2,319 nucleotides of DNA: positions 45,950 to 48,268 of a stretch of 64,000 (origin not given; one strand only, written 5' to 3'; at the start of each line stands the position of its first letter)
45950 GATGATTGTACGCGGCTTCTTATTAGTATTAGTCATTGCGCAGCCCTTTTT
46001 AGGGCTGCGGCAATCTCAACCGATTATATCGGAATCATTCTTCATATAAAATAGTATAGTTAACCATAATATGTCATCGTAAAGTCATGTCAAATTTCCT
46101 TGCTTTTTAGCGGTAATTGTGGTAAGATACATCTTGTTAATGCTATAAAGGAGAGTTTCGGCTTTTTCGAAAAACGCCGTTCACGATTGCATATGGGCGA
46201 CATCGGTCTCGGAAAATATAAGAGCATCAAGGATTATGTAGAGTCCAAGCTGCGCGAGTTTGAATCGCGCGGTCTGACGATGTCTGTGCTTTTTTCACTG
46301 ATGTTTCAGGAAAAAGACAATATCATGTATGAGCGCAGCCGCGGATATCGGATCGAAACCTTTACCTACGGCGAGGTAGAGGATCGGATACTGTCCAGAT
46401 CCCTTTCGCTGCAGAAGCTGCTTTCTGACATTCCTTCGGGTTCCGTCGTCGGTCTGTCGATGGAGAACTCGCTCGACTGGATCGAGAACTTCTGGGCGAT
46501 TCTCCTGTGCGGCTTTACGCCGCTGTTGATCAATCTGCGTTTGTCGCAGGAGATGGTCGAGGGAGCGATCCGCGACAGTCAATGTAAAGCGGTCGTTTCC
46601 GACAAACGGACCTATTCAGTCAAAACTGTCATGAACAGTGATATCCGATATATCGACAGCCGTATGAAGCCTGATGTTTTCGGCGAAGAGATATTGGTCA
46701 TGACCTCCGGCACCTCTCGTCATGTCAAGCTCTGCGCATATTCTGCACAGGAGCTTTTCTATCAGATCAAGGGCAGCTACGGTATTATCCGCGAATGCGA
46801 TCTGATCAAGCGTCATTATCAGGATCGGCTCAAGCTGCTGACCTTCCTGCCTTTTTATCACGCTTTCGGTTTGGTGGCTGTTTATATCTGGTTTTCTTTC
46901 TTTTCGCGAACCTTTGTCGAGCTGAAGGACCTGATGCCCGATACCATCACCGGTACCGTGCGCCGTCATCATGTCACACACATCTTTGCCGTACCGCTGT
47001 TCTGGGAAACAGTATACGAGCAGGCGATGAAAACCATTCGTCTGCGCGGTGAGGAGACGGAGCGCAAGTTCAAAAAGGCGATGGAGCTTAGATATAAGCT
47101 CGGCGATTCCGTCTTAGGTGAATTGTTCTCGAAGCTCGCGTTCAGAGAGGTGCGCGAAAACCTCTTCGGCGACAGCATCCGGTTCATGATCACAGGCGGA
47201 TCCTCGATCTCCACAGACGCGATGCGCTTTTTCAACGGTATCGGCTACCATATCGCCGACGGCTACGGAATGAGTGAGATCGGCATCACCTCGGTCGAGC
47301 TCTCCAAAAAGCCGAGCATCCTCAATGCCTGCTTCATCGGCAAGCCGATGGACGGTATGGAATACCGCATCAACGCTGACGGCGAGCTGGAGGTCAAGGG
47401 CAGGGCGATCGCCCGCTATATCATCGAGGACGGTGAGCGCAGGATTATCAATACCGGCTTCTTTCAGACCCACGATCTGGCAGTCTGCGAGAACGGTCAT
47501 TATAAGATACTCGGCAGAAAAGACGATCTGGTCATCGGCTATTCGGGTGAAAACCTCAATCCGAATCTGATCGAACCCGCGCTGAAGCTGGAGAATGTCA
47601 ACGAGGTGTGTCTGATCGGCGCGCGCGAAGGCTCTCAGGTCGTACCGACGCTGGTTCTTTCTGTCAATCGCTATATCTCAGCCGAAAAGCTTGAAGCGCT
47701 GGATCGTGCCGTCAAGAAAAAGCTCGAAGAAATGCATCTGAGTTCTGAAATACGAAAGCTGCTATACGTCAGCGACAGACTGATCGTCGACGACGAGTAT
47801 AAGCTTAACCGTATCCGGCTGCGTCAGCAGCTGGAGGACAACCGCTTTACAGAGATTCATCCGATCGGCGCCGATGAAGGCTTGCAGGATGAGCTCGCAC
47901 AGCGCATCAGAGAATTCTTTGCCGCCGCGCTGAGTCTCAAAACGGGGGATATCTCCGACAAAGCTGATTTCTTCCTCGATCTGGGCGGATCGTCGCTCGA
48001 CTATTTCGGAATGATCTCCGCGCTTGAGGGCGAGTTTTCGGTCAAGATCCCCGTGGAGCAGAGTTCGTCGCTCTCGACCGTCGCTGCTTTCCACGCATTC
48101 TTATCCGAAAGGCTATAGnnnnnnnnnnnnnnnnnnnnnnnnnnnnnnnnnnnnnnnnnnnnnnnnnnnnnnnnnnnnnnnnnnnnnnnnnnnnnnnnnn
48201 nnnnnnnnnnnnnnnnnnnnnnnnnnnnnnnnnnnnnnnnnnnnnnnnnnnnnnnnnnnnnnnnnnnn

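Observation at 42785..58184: Uncharacterised lipid scavenging and re-acylation island with an LRAT enzyme and dedicated carriers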

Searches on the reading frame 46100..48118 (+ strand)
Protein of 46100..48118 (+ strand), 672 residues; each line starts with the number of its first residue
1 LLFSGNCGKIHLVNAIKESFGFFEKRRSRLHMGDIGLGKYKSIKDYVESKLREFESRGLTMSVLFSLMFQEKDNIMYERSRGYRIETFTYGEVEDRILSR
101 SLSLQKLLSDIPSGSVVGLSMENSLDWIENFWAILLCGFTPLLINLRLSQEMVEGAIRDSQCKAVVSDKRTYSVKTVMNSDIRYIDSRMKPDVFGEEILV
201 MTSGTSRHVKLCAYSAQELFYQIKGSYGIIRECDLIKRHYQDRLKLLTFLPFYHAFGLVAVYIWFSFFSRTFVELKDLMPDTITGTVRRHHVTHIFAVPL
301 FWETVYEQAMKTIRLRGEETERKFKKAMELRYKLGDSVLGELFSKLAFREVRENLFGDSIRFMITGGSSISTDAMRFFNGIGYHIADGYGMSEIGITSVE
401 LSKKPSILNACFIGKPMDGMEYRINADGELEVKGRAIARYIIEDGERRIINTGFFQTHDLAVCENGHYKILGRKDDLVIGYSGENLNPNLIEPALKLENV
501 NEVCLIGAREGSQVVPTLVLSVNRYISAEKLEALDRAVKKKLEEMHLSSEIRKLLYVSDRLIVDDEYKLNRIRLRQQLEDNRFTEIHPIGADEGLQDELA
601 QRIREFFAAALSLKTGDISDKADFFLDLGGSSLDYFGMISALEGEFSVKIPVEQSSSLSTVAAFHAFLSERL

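Call 3: search_protein_families(library=pfam, proteins=[window:46100-48118:+], max_evalue=0.01)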
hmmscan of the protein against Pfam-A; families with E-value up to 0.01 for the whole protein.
window:46100-48118:+ (672 aa): 2 families
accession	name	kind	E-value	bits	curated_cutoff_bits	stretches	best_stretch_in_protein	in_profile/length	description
PF00501.34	AMP-binding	-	2e-33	116.2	29.9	1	84-430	18-361/384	AMP-binding enzyme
PF00550.31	PP-binding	-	3.6e-09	37.2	20.8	1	601-664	1-63/67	Phosphopantetheine attachment site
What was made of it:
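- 46193..48118 (+): LigACP: ANL adenylate-forming ligase fused to a C-terminal carrier domain (motif GGSSLD). First gene of the operon. PF00501 + PF00550 (call 3).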

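Call 15: search_protein_families(library=ncbifam, proteins=[window:46193-48118:+], max_evalue=0.001)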
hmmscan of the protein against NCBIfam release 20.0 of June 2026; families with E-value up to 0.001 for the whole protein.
window:46193-48118:+ (641 aa): 66 families (the best 25 are shown)
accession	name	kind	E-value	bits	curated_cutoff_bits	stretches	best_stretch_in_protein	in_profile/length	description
TIGR01923.1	menE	equivalog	2.5e-30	105.7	330.15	2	327-513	224-416/442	o-succinylbenzoate--CoA ligase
NF004837.0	PRK06187.1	subfamily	3.3e-29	101.5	476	3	327-550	286-525/531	long-chain-fatty-acid--CoA ligase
NF002966.0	PRK03640.1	equivalog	1.7e-22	79.7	556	2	306-547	234-480/483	o-succinylbenzoate--CoA ligase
NF006539.0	PRK09029.1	equivalog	8e-22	77.7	494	2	329-547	242-451/458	o-succinylbenzoate--CoA ligase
NF005307.0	PRK06839.1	equivalog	3.9e-21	75.2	748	2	327-479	264-429/496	o-succinylbenzoate--CoA ligase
NF038343.1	ligase_FadD11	exception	4.7e-20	71.5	950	1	314-467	314-469/585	fatty acid--CoA ligase FadD11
NF052269.1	Staph_lig_FadD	equivalog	4.6e-17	61.5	650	1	327-493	265-446/499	long-chain-fatty-acid--CoA ligase FadD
NF004114.0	PRK05605.1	equivalog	3.7e-16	58.6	766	2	321-549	332-571/575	long-chain-fatty-acid--CoA ligase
NF005801.1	PRK07656.1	equivalog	5.4e-16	58.3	657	1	327-477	279-437/500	FadD3 family acyl-CoA ligase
NF005877.1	PRK07824.1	equivalog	2.1e-14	53.4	345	1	332-523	163-342/362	o-succinylbenzoate--CoA ligase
NF005660.0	PRK07445.1-2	equivalog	8.3e-14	51.2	525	1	350-551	202-394/397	O-succinylbenzoic acid--CoA ligase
NF058661.1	cispen_AMP_AmcH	equivalog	1.8e-13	49.8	370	1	79-278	38-236/458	adenylate-forming 2-oxoglutaryl-ACP ligase AmcH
NF005702.0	PRK07514.1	subfamily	4.1e-13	48.5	558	1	327-498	270-458/506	malonyl-CoA synthase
NF005463.0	PRK07059.1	subfamily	8.2e-12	44.3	869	1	327-488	327-504/557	long-chain-fatty-acid--CoA ligase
NF002148.0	PRK00982.1-2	subfamily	3.4e-11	42.8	71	1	566-639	3-76/79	acyl carrier protein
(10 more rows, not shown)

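Call 21: search_solved_structures(query=window:46193-48115:+, max_evalue=0.001)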
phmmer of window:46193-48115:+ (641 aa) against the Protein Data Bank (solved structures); distinct sequences matched with E-value up to 0.001: 59.
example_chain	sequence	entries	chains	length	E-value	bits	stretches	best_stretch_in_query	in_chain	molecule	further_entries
5buq_A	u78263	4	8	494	2.3e-11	46.1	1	323-549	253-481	2-succinylbenzoate--CoA ligase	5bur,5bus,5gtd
5x8f_A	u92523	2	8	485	3.2e-11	45.7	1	323-538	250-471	2-succinylbenzoate--CoA ligase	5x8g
3cw8_X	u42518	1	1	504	2.3e-10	42.8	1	405-506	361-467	4-chlorobenzoyl CoA ligase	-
2qvx_X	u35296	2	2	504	3.8e-10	42.1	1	415-506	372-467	4-Chlorobenzoate CoA Ligase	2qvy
2qvz_X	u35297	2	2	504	4e-10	42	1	416-506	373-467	4-Chlorobenzoate CoA Ligase/Synthetase | 4-Chlorobenzoate CoA Ligase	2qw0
1t5d_X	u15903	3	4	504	4e-10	42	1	416-506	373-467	4-chlorobenzoyl CoA ligase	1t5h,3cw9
3dlp_X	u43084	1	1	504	3.7e-09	38.8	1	416-506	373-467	4-Chlorobenzoate CoA Ligase/Synthetase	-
7a9j_A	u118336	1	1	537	1.2e-08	37.1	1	323-452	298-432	Cfl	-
7e42_A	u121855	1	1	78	2.6e-08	36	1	567-639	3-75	Acyl carrier protein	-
7a9i_A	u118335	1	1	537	3.2e-08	35.7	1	323-447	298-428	Cfl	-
5vcb_f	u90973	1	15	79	2.2e-07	33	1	568-634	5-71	Acyl carrier protein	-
4ihf_G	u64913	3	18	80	2.2e-07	33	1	568-634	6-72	Acyl carrier protein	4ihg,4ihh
1l0i_A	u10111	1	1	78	2.3e-07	32.9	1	568-634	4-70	Acyl carrier protein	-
1l0h_A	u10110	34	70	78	2.3e-07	32.9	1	568-634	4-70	ACYL CARRIER PROTEIN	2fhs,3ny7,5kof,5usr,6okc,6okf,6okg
6n3p_G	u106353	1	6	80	2.3e-07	32.9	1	568-634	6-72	Acyl carrier protein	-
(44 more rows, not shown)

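Call 26: find_homologous_proteins(query=window:46193-48115:+, max_evalue=1e-10)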
Query window:46193-48115:+ (641 aa): 1804 proteins with E <= 1e-10 among 8000 candidates; the best 120 are listed.
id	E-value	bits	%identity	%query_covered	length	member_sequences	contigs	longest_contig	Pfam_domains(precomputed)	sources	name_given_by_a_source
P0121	0.0e+0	1429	100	100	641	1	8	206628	PF00550.32,PF00501.35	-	-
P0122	0.0e+0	1317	91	100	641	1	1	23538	PF00550.32,PF00501.35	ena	-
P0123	0.0e+0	1251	86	100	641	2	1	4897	PF00550.32,PF00501.35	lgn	-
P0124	0.0e+0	1236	85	100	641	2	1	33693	PF00550.32,PF00501.35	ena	-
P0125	0.0e+0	1231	84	100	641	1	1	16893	PF00550.32,PF00501.35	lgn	-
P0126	0.0e+0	1225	85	100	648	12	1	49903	PF00550.32,PF00501.35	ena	-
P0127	0.0e+0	1224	84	100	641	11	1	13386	PF00550.32,PF00501.35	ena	-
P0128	0.0e+0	1218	83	100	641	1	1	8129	PF00550.32,PF00501.35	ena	-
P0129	0.0e+0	1214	83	100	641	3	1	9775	PF00550.32,PF00501.35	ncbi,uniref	ncbi:AMP-binding protein [Ruminococcus sp.]|uniref:AMP-binding protein n=1 Tax=Ruminococcus sp. TaxI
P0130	0.0e+0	1205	83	100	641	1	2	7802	PF00550.32,PF00501.35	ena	-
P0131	0.0e+0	1196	82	100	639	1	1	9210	PF00550.32,PF00501.35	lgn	-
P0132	0.0e+0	1191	83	100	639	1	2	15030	PF00550.32,PF00501.35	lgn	-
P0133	0.0e+0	1191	82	100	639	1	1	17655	PF00550.32,PF00501.35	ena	-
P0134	0.0e+0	1191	82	100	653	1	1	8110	PF00550.32,PF00501.35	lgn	-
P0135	0.0e+0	1184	80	100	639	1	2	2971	PF00550.32,PF00501.35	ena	-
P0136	0.0e+0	1169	81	100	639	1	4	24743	PF00550.32,PF00501.35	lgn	-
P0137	0.0e+0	1152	79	100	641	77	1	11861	PF00550.32,PF00501.35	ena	-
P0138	0.0e+0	1128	76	100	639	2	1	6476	PF00550.32,PF00501.35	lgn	-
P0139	0.0e+0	1126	77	100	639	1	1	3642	PF00550.32,PF00501.35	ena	-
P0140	0.0e+0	1123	77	100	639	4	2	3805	PF00550.32,PF00501.35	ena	-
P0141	0.0e+0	1120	77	100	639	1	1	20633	PF00550.32,PF00501.35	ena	-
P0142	0.0e+0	1117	77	100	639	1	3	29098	PF00550.32,PF00501.35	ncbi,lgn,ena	-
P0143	0.0e+0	1116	77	100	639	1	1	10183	PF00550.32,PF00501.35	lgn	-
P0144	0.0e+0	1116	77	100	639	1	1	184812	PF00550.32,PF00501.35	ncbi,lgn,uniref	ncbi:AMP-binding protein [Ruminococcus sp.]|uniref:AMP-binding protein n=1 Tax=Ruminococcus sp. TaxI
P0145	0.0e+0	1115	77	100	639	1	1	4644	PF00550.32,PF00501.35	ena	-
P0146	0.0e+0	1115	77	100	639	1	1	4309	PF00550.32,PF00501.35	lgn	-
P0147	0.0e+0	1115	77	100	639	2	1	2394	PF00550.32,PF00501.35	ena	-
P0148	0.0e+0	1115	77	100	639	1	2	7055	PF00550.32,PF00501.35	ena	-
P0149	0.0e+0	1114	77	100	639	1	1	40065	PF00550.32,PF00501.35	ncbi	-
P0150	0.0e+0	1114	77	100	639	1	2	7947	PF00550.32,PF00501.35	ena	-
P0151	0.0e+0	1114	77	99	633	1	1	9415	PF00550.32,PF00501.35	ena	-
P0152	0.0e+0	1112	77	100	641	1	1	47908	PF00550.32,PF00501.35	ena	-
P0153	0.0e+0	1112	77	100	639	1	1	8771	PF00550.32,PF00501.35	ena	-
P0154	0.0e+0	1112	77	100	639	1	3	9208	PF00550.32,PF00501.35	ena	-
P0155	0.0e+0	1112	77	100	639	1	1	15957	PF00550.32,PF00501.35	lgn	-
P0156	0.0e+0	1112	77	100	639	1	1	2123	PF00550.32,PF00501.35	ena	-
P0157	0.0e+0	1111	77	100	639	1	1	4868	PF00550.32,PF00501.35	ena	-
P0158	0.0e+0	1111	77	100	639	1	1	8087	PF00550.32,PF00501.35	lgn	-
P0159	0.0e+0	1111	77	100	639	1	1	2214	PF00550.32,PF00501.35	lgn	-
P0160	0.0e+0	1110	77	100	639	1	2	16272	PF00550.32,PF00501.35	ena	-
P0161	0.0e+0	1109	77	100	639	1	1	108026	PF00550.32,PF00501.35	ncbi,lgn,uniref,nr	ncbi:AMP-binding protein [Ruminococcus sp.]|uniref:AMP-binding protein n=1 Tax=Ruminococcus sp. TaxI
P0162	0.0e+0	1109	77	100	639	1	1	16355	PF00550.32,PF00501.35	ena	-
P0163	0.0e+0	1109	77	100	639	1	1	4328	PF00550.32,PF00501.35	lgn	-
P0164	0.0e+0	1109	76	100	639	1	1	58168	PF00550.32,PF00501.35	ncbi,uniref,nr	ncbi:non-ribosomal peptide synthetase [Ruminococcus difficilis]|uniref:Non-ribosomal peptide synthet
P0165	0.0e+0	1109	76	100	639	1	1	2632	PF00550.32,PF00501.35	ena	-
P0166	0.0e+0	1107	76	100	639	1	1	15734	PF00550.32,PF00501.35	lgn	-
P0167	0.0e+0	1107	76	100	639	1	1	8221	PF00550.32,PF00501.35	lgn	-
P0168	0.0e+0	1107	76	100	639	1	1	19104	PF00550.32,PF00501.35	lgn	-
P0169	0.0e+0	1106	77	100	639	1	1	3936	PF00550.32,PF00501.35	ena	-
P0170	0.0e+0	1104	76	100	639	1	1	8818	PF00550.32,PF00501.35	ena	-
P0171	0.0e+0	1101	76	100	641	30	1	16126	PF00550.32,PF00501.35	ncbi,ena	-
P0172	0.0e+0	1097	76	100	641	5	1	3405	PF00550.32,PF00501.35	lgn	-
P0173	0.0e+0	1093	74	100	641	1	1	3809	PF00550.32,PF00501.35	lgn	-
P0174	0.0e+0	1092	75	100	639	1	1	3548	PF00550.32,PF00501.35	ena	-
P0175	0.0e+0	1092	74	100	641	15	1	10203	PF00550.32,PF00501.35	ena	-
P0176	0.0e+0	1090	75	100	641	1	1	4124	PF00550.32,PF00501.35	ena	-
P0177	0.0e+0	1083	73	100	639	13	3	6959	PF00550.32,PF00501.35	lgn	-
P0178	0.0e+0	1083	74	100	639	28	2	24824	PF00550.32,PF00501.35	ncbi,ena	-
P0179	0.0e+0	1082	78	95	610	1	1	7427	PF00550.32,PF00501.35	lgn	-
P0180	0.0e+0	1063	77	95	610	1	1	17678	PF00550.32,PF00501.35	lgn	-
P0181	0.0e+0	1032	75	95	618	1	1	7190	PF00501.35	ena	-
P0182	0.0e+0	1024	71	100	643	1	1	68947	PF00550.32,PF00501.35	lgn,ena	-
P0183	6.8e-294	994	78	86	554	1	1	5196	PF00501.35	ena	-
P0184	3.3e-292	989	85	80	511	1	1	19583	PF00550.32,PF00501.35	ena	-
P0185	2.0e-281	953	67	99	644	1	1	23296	PF00550.32,PF00501.35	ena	-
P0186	2.6e-280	949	66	99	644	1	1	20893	PF00550.32,PF00501.35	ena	-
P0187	4.5e-277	939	65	100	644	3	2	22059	PF00550.32,PF00501.35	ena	-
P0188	9.8e-274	928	66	99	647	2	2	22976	PF00550.32,PF00501.35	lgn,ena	-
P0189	2.0e-272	923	65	99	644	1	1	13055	PF00550.32,PF00501.35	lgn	-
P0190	6.8e-272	921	65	99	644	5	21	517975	PF00550.32,PF00501.35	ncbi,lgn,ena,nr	ncbi:MAG: non-ribosomal peptide synthetase [Ruminococcus sp.]|nr:non-ribosomal peptide synthetase [R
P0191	1.5e-271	920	66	99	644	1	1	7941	PF00550.32,PF00501.35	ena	-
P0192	3.1e-267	906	65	99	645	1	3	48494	PF00550.32,PF00501.35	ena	-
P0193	3.9e-259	879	62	100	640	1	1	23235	PF00550.32,PF00501.35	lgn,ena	-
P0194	3.8e-252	856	87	68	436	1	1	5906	PF00501.35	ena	-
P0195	2.0e-251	854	72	81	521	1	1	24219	PF00550.32,PF00501.35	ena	-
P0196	1.4e-229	782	56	100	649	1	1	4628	PF00550.32,PF00501.35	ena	-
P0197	3.2e-229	781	55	100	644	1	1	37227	PF00550.32,PF00501.35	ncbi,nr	ncbi:MAG: AMP-binding protein [Ruminococcus sp.]|nr:AMP-binding protein [Ruminococcus sp.]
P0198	1.3e-225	769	55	100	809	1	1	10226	PF00550.32,PF00501.35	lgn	-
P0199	1.5e-225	768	54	99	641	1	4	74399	PF00550.32,PF00501.35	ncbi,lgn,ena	-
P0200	3.5e-225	767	54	100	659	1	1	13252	PF00550.32,PF00501.35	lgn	-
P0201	1.2e-224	765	55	98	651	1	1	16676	PF00550.32,PF00501.35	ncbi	-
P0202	4.8e-222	757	54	99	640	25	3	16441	PF00550.32,PF00501.35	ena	-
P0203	4.6e-220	750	53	99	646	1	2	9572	PF00550.32,PF00501.35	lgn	-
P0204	4.8e-220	750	53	100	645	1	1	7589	PF00550.32,PF00501.35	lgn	-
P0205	5.0e-220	750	54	99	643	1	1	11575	PF00550.32,PF00501.35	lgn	-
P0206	9.6e-220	749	52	100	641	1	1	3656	PF00550.32,PF00501.35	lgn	-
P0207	3.4e-219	747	53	100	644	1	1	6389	PF00550.32,PF00501.35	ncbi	-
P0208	3.8e-219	747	53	100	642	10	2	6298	PF00550.32,PF00501.35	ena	-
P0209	5.9e-219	747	53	99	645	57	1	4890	PF00550.32,PF00501.35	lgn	-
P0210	8.0e-219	746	53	99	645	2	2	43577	PF00550.32,PF00501.35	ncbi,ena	-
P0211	2.9e-218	744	53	99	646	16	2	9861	PF00550.32,PF00501.35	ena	-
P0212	4.1e-218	744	53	99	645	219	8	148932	PF00550.32,PF00501.35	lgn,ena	-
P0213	4.2e-218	744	53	100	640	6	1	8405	PF00550.32,PF00501.35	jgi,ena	-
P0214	1.1e-217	742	52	99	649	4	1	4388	PF00501.35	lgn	-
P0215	1.1e-217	742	53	99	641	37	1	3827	PF00550.32,PF00501.35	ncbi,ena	-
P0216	1.5e-217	742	54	99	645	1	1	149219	PF00550.32,PF00501.35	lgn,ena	-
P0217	2.4e-217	741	53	100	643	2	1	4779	PF00550.32,PF00501.35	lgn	-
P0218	3.5e-217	741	55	99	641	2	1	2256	PF00550.32,PF00501.35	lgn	-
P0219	3.6e-217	741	53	99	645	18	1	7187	PF00550.32,PF00501.35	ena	-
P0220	4.0e-217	741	53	99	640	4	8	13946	PF00550.32,PF00501.35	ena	-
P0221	7.1e-217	740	53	99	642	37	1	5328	PF00550.32,PF00501.35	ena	-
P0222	1.3e-216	739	53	99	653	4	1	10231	PF00550.32,PF00501.35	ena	-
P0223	2.2e-216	738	52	100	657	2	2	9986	PF00550.32,PF00501.35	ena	-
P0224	4.9e-216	737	52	99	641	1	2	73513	PF00550.32,PF00501.35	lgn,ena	-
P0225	9.7e-216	736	53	100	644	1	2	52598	PF00550.32,PF00501.35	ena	-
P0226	1.0e-215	736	51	100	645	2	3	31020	PF00550.32,PF00501.35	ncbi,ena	-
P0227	1.3e-215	736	52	99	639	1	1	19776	PF00550.32,PF00501.35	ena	-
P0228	1.7e-215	735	53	99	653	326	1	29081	PF00550.32,PF00501.35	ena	-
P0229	2.5e-215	735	52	99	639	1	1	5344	PF00550.32,PF00501.35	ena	-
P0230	3.5e-215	734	52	99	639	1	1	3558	PF00550.32,PF00501.35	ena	-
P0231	3.6e-215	734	54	99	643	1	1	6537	PF00550.32,PF00501.35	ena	-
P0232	4.8e-215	734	52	99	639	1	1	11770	PF00550.32,PF00501.35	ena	-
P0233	5.4e-215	734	54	99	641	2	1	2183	PF00550.32,PF00501.35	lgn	-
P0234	6.2e-215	733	52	99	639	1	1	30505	PF00550.32,PF00501.35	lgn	-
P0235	9.4e-215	733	52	99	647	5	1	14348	PF00550.32,PF00501.35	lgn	-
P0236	1.1e-214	733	52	99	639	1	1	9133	PF00550.32,PF00501.35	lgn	-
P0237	1.5e-214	732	52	99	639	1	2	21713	PF00550.32,PF00501.35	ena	-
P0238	1.8e-214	732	52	98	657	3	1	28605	PF00550.32,PF00501.35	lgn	-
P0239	1.8e-214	732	53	99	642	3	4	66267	PF00550.32,PF00501.35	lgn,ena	-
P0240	1.9e-214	732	53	100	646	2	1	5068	PF00550.32,PF00501.35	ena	-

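Call 27: list_cluster_members(proteins=[P0212, P0228, P0190, P0137, P0171, P0178, P0215, P0210, P0226, P0199])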
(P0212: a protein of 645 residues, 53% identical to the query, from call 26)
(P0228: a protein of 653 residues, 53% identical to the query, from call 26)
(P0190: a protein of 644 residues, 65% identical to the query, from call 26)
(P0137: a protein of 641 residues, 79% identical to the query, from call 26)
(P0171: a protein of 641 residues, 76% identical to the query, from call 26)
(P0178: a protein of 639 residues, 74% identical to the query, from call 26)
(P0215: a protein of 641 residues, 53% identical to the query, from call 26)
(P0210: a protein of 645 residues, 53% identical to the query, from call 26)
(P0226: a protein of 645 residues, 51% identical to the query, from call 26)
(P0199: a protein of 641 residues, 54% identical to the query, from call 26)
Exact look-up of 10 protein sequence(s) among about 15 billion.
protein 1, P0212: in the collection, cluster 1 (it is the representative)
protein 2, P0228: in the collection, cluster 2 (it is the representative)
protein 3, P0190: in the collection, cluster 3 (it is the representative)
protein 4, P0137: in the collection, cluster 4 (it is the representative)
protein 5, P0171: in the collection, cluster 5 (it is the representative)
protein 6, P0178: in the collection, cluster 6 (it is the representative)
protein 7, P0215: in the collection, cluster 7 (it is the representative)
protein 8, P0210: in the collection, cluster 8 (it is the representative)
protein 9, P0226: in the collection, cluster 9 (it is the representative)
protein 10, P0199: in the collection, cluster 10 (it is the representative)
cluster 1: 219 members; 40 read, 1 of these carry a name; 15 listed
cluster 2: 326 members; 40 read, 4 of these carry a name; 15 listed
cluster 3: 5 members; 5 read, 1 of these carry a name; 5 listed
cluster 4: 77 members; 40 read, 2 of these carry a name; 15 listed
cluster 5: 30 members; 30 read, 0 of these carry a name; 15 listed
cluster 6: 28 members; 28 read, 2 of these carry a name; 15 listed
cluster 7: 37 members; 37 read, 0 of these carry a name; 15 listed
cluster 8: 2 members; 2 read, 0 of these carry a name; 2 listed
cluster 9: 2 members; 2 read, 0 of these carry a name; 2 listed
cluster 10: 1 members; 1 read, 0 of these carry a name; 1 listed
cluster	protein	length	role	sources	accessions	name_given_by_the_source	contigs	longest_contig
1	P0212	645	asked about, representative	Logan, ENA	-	-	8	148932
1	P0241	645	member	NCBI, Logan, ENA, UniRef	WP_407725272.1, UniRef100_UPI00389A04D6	AMP-binding protein [Ruminococcus sp. JL13D9] | AMP-binding protein n=1 Tax=Ruminococcus sp. JL13D9 TaxID=3233381 RepID=UPI00389A04D6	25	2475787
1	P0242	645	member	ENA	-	-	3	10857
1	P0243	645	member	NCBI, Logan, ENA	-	-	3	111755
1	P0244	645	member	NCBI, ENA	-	-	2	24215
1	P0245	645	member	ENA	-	-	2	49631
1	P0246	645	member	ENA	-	-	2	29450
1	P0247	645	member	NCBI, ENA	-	-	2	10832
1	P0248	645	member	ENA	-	-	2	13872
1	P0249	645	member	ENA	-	-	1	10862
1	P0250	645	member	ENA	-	-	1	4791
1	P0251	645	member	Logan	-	-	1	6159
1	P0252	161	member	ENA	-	-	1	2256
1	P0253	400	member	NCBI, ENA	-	-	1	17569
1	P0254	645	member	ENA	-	-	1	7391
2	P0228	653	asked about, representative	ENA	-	-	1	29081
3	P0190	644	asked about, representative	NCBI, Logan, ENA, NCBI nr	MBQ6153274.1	MAG: non-ribosomal peptide synthetase [Ruminococcus sp.] | non-ribosomal peptide synthetase [Ruminococcus sp.]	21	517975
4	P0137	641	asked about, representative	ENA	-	-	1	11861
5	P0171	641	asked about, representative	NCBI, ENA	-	-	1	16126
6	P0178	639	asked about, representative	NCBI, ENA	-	-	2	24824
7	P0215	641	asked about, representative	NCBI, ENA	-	-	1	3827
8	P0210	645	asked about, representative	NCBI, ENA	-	-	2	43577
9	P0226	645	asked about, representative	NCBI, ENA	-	-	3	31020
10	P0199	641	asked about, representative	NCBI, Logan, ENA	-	-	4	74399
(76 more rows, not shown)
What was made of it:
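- Dedicated carriers, one of them of the A-T didomain type that NCBI annotates as NRPS (calls 3, 26, 27).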
